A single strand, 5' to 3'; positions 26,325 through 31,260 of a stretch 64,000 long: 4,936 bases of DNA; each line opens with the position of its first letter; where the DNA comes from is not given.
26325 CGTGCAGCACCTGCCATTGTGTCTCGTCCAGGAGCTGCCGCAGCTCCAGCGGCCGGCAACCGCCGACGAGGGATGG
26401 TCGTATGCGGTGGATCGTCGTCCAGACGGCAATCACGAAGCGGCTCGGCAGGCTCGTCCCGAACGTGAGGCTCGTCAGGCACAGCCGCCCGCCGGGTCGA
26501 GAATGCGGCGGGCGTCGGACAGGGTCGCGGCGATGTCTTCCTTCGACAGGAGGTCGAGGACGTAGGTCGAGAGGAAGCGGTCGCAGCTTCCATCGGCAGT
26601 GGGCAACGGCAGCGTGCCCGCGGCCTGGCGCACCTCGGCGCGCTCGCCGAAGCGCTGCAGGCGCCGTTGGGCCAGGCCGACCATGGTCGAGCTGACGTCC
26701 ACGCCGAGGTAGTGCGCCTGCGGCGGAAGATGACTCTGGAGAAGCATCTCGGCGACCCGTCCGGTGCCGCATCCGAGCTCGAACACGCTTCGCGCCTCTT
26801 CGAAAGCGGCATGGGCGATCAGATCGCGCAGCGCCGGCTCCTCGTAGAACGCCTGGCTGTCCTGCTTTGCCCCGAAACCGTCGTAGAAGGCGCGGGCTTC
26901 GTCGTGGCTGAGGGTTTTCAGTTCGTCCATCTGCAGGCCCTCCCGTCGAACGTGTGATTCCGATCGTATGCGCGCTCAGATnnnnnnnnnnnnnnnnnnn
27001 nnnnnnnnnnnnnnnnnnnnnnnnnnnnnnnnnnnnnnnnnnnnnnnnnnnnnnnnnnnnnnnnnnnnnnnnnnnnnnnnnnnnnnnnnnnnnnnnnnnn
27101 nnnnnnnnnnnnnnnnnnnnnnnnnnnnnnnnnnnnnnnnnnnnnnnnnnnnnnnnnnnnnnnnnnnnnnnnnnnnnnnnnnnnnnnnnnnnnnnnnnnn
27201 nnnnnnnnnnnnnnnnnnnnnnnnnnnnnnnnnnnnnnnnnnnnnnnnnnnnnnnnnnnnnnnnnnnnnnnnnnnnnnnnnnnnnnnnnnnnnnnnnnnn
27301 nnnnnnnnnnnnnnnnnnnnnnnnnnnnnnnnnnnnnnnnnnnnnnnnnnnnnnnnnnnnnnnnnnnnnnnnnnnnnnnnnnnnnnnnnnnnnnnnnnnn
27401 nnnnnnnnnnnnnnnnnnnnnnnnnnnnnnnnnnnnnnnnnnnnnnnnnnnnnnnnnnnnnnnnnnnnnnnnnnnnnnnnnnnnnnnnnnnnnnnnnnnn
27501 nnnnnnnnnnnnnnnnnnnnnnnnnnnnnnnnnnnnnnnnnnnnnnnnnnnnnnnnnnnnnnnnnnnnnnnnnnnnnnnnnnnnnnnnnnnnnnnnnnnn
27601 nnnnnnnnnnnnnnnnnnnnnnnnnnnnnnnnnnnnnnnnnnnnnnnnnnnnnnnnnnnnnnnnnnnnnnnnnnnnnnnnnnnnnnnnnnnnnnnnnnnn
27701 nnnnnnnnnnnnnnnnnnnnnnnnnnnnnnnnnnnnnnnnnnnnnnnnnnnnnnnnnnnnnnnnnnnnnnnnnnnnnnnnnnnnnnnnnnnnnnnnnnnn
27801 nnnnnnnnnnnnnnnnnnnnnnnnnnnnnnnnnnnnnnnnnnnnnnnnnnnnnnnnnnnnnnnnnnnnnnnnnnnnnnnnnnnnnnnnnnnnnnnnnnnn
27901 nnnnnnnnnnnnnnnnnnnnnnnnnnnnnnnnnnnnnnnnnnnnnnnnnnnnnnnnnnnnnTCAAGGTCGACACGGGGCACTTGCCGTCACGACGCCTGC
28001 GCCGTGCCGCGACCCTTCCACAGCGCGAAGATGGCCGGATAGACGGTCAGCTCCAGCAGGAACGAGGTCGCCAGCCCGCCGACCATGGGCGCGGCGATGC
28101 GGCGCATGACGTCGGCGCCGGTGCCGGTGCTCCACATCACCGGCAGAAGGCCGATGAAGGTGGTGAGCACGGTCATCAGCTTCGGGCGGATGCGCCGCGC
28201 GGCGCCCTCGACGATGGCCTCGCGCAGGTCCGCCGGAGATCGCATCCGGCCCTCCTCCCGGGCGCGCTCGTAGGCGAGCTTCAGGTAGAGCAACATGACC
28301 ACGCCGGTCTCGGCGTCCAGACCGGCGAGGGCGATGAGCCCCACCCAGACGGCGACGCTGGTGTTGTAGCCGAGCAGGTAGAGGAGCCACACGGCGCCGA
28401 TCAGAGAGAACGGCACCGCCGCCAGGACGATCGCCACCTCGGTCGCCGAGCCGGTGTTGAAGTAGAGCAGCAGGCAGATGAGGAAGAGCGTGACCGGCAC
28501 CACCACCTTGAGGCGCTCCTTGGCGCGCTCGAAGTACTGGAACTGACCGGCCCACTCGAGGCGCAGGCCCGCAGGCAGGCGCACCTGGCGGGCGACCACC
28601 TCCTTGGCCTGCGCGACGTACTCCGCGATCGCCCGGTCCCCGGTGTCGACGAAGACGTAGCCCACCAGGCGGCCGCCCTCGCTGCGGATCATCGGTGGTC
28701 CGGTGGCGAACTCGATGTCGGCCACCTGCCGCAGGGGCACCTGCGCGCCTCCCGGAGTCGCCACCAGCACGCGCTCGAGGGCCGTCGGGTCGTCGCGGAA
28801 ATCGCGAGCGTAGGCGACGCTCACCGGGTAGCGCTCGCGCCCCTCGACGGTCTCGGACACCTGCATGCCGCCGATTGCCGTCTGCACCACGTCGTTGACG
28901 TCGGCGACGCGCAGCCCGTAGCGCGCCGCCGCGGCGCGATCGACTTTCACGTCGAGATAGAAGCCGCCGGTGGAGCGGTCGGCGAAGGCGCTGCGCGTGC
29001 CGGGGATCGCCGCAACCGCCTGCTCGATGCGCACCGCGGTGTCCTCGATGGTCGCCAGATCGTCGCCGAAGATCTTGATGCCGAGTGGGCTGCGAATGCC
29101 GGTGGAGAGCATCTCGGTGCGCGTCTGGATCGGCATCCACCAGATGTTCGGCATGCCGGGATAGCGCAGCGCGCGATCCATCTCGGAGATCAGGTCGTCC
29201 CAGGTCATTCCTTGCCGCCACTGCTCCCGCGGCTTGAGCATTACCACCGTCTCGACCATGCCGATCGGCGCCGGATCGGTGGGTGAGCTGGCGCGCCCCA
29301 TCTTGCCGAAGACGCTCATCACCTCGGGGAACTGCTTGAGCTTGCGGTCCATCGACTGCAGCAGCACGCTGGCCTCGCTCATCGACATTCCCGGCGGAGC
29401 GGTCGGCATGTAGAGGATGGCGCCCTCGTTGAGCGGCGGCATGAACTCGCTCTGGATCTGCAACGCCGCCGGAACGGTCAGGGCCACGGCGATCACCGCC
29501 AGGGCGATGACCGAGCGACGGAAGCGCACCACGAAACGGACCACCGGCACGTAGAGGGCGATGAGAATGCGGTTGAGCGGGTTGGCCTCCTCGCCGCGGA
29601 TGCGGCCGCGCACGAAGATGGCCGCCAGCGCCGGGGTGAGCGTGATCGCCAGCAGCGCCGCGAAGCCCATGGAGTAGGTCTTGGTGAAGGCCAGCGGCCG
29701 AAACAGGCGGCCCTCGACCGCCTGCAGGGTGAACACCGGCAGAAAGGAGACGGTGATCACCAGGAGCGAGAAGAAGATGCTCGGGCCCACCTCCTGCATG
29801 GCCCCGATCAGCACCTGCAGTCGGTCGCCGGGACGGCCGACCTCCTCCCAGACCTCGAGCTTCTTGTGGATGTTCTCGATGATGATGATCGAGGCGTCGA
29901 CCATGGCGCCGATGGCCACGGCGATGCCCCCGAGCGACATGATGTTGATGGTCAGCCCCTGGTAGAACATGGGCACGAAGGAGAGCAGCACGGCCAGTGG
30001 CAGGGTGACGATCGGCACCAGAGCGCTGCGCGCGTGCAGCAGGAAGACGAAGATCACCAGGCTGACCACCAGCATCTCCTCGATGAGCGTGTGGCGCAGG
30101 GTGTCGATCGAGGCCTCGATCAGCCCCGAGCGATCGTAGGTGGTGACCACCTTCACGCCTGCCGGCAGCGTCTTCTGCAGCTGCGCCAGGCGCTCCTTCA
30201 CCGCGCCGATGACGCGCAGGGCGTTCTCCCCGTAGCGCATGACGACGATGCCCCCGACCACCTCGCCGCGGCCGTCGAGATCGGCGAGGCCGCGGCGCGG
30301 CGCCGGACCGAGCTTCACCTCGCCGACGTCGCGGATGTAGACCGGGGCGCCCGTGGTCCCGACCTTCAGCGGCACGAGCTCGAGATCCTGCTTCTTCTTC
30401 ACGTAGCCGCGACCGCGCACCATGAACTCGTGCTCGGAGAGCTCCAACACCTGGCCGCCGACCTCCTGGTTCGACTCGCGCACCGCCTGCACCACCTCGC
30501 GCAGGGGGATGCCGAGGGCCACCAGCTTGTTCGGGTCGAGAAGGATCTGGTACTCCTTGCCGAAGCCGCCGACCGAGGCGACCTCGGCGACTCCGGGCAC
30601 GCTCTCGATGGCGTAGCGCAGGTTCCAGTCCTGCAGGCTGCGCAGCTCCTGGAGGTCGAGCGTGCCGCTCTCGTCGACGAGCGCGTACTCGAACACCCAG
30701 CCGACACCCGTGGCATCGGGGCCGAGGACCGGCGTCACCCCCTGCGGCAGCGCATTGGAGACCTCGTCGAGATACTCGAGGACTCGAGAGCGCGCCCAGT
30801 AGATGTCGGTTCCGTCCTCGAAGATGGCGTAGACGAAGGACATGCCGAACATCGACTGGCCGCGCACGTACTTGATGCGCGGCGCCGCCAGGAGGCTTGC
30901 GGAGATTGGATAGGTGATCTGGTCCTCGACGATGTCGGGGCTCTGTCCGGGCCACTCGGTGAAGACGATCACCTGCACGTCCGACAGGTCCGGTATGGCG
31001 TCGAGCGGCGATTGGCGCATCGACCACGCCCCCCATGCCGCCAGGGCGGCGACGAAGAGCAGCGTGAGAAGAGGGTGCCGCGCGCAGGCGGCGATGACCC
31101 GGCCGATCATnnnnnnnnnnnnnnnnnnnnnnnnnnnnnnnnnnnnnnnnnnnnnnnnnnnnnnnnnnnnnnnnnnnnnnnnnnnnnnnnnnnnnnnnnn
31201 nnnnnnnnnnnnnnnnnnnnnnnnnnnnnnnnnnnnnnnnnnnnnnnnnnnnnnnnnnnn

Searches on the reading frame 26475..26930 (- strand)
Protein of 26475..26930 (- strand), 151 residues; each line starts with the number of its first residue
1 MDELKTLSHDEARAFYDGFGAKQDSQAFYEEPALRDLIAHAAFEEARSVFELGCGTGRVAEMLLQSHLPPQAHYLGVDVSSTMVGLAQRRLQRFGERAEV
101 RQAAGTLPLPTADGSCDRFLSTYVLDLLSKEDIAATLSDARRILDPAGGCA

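Call 24: search_protein_families(library=pfam, proteins=[window:26475-26930:-], max_evalue=0.01)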
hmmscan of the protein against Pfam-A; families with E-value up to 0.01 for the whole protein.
window:26475-26930:- (151 aa): 9 families
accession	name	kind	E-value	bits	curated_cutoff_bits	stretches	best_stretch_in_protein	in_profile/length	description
PF13649.12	Methyltransf_25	-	1.1e-17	65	27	1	49-148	1-97/97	Methyltransferase domain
PF08241.18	Methyltransf_11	-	2.4e-14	54.2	21.2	1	51-148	2-91/95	Methyltransferase domain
PF08242.18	Methyltransf_12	-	3.9e-14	53.6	30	1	51-148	2-96/98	Methyltransferase domain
PF13847.12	Methyltransf_31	-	2.2e-09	37.6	27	1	46-150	4-107/145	Methyltransferase domain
PF13489.12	Methyltransf_23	-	2.2e-06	27.9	27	1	32-148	7-112/164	Methyltransferase domain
PF01209.24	Ubie_methyltran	-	4.4e-06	26.7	20.1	1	42-148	44-147/233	ubiE/COQ5 methyltransferase family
PF10017.15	Methyltransf_33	-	9.3e-05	22.1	23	1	38-101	56-118/304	Histidine-specific methyltransferase, SAM-dependent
PF05175.20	MTS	-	0.0012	18.9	23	1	42-104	28-89/170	Methyltransferase small domain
PF00891.24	Methyltransf_2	-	0.0046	16.8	22.3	1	35-148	52-160/210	O-methyltransferase domain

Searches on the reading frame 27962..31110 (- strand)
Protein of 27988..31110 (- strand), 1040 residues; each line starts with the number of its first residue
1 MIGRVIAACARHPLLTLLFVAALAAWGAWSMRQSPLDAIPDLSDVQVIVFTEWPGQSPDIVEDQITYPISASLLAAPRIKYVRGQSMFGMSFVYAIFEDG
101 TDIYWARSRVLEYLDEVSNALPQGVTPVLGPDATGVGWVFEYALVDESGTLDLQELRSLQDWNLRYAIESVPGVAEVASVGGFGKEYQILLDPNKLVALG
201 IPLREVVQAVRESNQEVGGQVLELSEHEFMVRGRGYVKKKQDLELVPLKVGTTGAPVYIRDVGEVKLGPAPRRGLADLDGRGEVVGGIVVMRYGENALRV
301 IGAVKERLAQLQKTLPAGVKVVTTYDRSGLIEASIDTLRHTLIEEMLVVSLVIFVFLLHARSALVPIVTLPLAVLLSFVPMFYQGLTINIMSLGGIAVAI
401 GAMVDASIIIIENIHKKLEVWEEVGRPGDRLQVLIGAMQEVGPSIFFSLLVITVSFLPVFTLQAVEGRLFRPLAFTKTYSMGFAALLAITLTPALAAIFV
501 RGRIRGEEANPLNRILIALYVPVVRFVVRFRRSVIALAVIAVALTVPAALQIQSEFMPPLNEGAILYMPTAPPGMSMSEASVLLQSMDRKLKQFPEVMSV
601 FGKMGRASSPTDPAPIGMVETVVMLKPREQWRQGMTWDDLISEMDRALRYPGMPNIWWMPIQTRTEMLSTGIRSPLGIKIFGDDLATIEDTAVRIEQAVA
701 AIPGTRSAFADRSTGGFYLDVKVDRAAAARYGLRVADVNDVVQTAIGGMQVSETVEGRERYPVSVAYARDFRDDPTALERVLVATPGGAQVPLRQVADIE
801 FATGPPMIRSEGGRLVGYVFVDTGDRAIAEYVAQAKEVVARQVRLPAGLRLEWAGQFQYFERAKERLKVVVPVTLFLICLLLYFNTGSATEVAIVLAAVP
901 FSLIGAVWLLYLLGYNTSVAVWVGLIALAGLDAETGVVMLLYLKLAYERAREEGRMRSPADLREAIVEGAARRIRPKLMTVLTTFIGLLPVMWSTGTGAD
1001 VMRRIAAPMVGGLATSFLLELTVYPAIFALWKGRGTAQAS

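Call 5: search_protein_families(library=pfam, proteins=[window:27962-31036:-], max_evalue=0.01)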
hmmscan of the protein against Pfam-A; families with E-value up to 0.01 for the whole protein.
window:27962-31036:- (1024 aa): 0 families

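Call 15: search_protein_families(library=ncbifam, proteins=[window:27988-31110:-], max_evalue=0.001)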
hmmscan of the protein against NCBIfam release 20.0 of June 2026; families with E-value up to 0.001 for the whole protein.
window:27988-31110:- (1040 aa): 13 families
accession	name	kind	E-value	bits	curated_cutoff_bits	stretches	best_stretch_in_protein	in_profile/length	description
TIGR00914.1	2A0601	subfamily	0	1132.5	701.45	1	1-1036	1-1040/1051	CusA/CzcA family heavy metal efflux RND transporter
NF033617.1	RND_permease_2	subfamily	3.2e-146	488.8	1250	1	9-1030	4-1006/1009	multidrug efflux RND transporter permease subunit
NF000282.2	RND_permease_1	subfamily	9.2e-123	411.2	1250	1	18-1030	13-1026/1029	multidrug efflux RND transporter permease subunit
TIGR00915.1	2A0602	subfamily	6.4e-108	362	940.35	1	20-1030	16-1027/1050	efflux RND transporter permease subunit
NF007905.0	PRK10614.1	equivalog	6.4e-92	308.8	1774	1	9-1029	7-1006/1025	multidrug efflux RND transporter permease subunit MdtC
NF007133.0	PRK09579.1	equivalog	3.4e-82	276.5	1763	1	15-1032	13-1003/1017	multidrug efflux RND transporter permease subunit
NF007131.0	PRK09577.1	equivalog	4e-79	266.5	1768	1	26-1030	22-1021/1045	multidrug efflux RND transporter permease subunit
NF007798.0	PRK10503.1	equivalog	1.4e-78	264.6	1584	1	13-1031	20-1022/1040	MdtB/MuxB family multidrug efflux RND transporter permease subunit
NF007842.1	PRK10555.1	equivalog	3.7e-75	253.5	1854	1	13-1034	9-1029/1036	multidrug efflux RND transporter permease AcrD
NF000037.1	RND_perm_OqxB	exception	2.3e-62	211.1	2200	2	30-530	28-531/1050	multidrug efflux RND transporter permease subunit OqxB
NF011706.2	PRK15127.1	equivalog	7.7e-62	209.5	2150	2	26-588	22-595/1049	multidrug efflux RND transporter permease subunit AcrB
TIGR00921.1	2A067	subfamily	3.1e-07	28.8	351.9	1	345-517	201-367/733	hydrophobe/amphiphile efflux-3 (HAE3) family transporter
NF009584.0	PRK13024.1-4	equivalog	0.00078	17.9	1171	0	314-420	235-342/759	protein translocase subunit SecDF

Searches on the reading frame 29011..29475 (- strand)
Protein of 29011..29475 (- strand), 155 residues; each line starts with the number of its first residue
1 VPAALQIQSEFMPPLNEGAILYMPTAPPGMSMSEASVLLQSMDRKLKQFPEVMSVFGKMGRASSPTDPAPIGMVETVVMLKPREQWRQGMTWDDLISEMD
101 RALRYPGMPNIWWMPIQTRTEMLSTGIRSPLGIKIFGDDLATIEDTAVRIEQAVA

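Call 34: search_solved_structures(query=window:29011-29475:-, max_evalue=0.00001, show_alignments=1)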
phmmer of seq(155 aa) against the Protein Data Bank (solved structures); distinct sequences matched with E-value up to 0.00001: 7.
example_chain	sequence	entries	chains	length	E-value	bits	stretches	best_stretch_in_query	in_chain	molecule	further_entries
4dnr_A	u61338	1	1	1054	2.4e-46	160.5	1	7-153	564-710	Cation efflux system protein CusA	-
3ne5_A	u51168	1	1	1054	2.4e-46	160.5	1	7-153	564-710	Cation efflux system protein cusA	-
3t51_A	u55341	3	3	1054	2.4e-46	160.5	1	7-153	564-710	Cation efflux system protein CusA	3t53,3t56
3k07_A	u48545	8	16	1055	2.4e-46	160.5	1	7-153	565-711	Cation efflux system protein cusA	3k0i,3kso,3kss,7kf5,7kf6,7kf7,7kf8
4dnt_A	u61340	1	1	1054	2.4e-46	160.5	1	7-153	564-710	Cation efflux system protein CusA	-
4dop_A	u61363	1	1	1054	1.7e-45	157.7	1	7-153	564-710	Cation efflux system protein CusA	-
4k0e_A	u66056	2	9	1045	8.8e-15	58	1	7-150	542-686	Heavy metal cation tricomponent efflux pump ZneA(CzcA-like)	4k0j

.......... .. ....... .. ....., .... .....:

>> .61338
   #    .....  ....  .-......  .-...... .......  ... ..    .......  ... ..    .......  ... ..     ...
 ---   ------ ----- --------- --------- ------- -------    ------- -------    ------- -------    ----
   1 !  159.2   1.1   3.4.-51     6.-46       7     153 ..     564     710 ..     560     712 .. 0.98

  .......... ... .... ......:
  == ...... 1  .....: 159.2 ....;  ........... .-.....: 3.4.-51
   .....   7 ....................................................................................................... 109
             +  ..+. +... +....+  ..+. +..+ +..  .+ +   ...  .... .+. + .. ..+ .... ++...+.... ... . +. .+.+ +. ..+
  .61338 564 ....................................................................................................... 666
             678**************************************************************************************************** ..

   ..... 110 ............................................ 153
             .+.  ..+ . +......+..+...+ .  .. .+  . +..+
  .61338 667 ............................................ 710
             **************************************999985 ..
